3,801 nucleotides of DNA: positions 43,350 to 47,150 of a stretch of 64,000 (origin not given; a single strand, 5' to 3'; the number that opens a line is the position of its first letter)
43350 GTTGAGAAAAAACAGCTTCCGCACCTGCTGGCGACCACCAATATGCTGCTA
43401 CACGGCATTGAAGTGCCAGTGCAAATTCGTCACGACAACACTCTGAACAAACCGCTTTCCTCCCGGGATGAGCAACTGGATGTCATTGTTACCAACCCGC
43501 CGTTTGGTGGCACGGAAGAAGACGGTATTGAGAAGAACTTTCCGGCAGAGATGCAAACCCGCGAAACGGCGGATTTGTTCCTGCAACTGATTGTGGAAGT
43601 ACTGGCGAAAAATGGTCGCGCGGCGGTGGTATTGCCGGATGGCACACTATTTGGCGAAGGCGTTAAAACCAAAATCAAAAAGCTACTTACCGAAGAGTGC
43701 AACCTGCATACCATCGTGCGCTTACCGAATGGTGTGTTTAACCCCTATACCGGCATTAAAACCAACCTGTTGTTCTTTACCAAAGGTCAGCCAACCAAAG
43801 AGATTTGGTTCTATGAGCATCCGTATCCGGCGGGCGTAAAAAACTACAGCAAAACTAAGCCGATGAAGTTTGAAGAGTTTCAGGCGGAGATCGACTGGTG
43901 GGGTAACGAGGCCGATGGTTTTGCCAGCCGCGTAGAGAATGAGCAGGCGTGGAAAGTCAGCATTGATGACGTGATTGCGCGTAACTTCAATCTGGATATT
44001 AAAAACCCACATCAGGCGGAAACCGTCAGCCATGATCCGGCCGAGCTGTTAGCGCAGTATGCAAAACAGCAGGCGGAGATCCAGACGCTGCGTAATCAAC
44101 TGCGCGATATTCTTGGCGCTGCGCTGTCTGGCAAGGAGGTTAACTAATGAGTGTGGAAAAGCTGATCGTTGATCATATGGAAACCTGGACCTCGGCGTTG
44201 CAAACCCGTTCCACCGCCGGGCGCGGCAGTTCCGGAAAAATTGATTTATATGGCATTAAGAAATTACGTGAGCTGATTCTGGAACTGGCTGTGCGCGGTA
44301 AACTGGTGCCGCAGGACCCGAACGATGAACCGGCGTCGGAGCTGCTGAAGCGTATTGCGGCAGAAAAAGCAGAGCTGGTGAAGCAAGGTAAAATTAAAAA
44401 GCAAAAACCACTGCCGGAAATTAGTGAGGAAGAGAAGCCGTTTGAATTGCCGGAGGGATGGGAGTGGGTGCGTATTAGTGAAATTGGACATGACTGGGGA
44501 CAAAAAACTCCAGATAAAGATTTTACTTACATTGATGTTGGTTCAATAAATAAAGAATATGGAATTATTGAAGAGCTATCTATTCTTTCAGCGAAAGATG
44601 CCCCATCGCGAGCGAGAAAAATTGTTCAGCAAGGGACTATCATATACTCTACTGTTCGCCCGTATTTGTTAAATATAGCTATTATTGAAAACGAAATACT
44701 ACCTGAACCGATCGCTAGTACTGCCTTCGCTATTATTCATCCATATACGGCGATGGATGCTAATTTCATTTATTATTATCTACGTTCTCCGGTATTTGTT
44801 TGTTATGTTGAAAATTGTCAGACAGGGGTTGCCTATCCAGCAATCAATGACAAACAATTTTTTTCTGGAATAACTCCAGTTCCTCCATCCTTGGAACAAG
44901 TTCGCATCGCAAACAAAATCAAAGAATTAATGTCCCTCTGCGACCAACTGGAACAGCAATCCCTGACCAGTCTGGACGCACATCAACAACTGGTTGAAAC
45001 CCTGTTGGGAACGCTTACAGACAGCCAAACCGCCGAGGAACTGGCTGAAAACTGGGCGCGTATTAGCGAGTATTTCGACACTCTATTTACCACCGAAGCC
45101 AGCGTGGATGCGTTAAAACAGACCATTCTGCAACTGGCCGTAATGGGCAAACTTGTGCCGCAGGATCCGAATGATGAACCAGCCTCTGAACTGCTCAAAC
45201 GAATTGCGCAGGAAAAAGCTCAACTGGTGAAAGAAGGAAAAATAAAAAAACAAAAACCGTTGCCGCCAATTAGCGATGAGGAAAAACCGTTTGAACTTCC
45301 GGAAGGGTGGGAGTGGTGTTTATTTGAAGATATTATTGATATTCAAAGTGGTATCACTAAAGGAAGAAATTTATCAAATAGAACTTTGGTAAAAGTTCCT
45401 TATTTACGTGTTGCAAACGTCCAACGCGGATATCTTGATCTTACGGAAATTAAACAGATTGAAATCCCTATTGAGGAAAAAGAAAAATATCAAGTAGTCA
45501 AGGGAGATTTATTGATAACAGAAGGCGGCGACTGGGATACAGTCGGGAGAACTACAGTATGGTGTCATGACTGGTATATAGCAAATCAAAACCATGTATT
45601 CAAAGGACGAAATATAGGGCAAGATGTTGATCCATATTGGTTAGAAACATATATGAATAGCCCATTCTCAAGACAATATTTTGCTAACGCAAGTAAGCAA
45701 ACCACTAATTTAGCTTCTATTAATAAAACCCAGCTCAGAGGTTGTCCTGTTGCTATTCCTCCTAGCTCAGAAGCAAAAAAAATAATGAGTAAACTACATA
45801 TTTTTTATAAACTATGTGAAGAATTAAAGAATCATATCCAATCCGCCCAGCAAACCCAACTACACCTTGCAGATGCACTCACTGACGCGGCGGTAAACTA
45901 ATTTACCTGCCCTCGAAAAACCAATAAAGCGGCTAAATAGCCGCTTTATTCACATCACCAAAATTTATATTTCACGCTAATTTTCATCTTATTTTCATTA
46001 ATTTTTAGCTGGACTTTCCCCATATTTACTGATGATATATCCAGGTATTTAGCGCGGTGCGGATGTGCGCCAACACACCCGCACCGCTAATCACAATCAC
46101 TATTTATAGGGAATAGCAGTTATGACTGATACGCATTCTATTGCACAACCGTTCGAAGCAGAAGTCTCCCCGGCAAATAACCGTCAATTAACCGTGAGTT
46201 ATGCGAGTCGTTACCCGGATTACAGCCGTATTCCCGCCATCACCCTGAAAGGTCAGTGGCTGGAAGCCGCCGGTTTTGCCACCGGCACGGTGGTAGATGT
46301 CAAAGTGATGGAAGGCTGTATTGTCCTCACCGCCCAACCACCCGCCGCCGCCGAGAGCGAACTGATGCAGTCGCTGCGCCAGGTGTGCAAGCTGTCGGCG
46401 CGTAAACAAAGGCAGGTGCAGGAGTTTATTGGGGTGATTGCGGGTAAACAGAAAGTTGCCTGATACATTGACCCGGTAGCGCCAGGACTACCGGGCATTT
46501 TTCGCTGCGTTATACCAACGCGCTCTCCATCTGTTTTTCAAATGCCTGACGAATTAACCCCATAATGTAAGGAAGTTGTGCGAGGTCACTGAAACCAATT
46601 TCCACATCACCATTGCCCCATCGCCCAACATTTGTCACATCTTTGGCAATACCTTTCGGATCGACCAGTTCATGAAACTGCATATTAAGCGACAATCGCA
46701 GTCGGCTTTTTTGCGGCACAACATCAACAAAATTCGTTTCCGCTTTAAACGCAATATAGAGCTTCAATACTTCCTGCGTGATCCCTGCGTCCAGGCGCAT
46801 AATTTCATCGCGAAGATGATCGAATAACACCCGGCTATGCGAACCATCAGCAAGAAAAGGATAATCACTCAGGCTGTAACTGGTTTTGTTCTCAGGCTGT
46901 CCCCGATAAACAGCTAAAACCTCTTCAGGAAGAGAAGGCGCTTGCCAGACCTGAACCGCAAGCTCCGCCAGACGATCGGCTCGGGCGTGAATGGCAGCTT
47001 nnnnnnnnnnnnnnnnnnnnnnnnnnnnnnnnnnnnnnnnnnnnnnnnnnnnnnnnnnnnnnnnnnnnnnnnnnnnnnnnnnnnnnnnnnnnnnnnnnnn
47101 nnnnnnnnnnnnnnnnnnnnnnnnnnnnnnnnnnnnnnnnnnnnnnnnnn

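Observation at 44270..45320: About 190-bp direct repeats inside hsdS flanking AT-rich target-recognition domains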

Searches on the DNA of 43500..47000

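Call 48: search_rna_families(source=window, start=43500, end=47000, threshold=gathering)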
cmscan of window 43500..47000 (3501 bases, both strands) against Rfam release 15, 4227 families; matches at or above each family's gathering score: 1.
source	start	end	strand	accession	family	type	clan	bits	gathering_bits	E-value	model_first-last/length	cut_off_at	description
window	46051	46127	-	RF01809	symR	Gene; antitoxin;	-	94.3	61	2e-18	1-77/77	no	SymR antitoxin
